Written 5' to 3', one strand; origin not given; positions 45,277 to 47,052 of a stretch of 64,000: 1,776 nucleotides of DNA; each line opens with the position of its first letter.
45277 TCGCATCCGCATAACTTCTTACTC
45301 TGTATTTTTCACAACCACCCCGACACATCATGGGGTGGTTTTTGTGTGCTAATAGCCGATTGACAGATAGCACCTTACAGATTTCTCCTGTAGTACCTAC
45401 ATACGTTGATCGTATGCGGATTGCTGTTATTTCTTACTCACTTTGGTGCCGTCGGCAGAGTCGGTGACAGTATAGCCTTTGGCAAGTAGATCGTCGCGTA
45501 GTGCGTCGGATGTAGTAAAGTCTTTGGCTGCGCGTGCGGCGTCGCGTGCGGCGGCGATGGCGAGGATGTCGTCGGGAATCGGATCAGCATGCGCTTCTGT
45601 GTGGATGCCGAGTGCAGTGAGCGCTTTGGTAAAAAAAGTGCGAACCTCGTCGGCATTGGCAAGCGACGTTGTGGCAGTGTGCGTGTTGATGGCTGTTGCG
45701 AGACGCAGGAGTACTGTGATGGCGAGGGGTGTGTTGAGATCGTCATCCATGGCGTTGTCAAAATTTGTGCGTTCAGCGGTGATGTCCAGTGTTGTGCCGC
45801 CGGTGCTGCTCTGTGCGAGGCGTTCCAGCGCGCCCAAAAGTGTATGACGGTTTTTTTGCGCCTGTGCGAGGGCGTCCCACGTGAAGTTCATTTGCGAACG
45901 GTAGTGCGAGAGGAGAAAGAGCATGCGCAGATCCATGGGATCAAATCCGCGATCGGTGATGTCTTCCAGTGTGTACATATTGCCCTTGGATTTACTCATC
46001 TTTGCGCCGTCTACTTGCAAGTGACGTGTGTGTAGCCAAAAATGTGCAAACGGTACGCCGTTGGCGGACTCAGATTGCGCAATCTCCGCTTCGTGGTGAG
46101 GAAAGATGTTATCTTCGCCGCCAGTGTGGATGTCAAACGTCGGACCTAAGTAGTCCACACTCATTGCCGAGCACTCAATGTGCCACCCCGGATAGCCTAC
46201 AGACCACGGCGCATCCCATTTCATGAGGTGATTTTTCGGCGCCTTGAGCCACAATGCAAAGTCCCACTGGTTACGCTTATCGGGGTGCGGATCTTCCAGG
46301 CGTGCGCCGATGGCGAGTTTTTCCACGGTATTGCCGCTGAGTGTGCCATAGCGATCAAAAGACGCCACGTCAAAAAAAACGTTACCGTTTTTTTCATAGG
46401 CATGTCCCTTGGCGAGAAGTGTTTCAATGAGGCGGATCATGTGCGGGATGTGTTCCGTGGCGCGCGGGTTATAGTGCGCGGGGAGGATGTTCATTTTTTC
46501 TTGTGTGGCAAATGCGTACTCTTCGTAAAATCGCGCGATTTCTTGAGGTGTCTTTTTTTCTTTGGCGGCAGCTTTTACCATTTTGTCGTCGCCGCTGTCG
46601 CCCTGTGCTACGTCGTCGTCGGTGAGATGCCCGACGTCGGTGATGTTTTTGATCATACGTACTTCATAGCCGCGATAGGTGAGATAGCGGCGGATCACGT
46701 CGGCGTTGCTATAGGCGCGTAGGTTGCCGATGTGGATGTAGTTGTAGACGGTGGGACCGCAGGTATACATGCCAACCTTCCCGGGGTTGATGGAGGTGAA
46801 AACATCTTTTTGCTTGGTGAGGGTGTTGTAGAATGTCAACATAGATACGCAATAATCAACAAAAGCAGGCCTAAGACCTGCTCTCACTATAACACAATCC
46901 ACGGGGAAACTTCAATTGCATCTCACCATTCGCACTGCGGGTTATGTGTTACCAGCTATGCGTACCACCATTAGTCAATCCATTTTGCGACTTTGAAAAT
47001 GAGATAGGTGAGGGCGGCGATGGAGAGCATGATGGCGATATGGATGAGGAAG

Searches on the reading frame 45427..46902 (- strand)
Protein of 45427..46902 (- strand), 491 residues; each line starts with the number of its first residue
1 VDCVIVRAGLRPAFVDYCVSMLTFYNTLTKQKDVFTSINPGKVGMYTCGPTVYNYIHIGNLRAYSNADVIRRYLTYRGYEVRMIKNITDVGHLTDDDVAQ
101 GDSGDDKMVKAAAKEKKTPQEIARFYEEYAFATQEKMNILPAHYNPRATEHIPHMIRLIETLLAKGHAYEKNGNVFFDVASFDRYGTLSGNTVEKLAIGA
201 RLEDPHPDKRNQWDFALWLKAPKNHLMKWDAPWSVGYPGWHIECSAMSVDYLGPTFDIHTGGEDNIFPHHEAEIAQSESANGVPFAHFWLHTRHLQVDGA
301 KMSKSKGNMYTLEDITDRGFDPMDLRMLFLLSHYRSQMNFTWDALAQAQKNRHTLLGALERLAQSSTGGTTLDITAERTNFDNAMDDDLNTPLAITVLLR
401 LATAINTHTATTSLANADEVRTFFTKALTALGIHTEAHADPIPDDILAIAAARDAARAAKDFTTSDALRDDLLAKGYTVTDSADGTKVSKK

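Call 26: search_protein_families(library=ncbifam, proteins=[window:45427-46902:-], max_evalue=0.00001)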
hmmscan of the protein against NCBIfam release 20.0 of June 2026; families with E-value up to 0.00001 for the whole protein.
window:45427-46902:- (491 aa): 9 families
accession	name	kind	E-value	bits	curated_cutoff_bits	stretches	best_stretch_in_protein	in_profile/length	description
TIGR00435.1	cysS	equivalog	4.3e-134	448.1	340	1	22-490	1-465/466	cysteine--tRNA ligase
NF011108.0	PRK14536.1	equivalog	8.1e-133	443.8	780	2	22-365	3-343/490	cysteine--tRNA ligase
NF011107.0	PRK14534.1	equivalog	9.4e-90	301.9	744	1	21-490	2-480/481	cysteine--tRNA ligase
TIGR03447.1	mycothiol_MshC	equivalog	1.6e-65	221.6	485.1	1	20-416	16-396/411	cysteine--1-D-myo-inosityl 2-amino-2-deoxy-alpha-D-glucopyranoside ligase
TIGR00398.1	metG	equivalog_domain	5.1e-13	48.6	336.35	1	54-180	12-125/530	methionine--tRNA ligase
NF001100.0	PRK00133.1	equivalog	2.6e-12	46.1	587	0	51-179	15-130/676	methionine--tRNA ligase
NF009687.0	PRK13208.1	equivalog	1.8e-08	33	738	0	279-389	512-620/801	valine--tRNA ligase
NF008957.0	PRK12300.1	subfamily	4e-08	31.7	677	0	296-364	621-689/946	leucine--tRNA ligase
TIGR00392.1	ileS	equivalog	3.6e-06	25.4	621.4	0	281-355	591-664/861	isoleucine--tRNA ligase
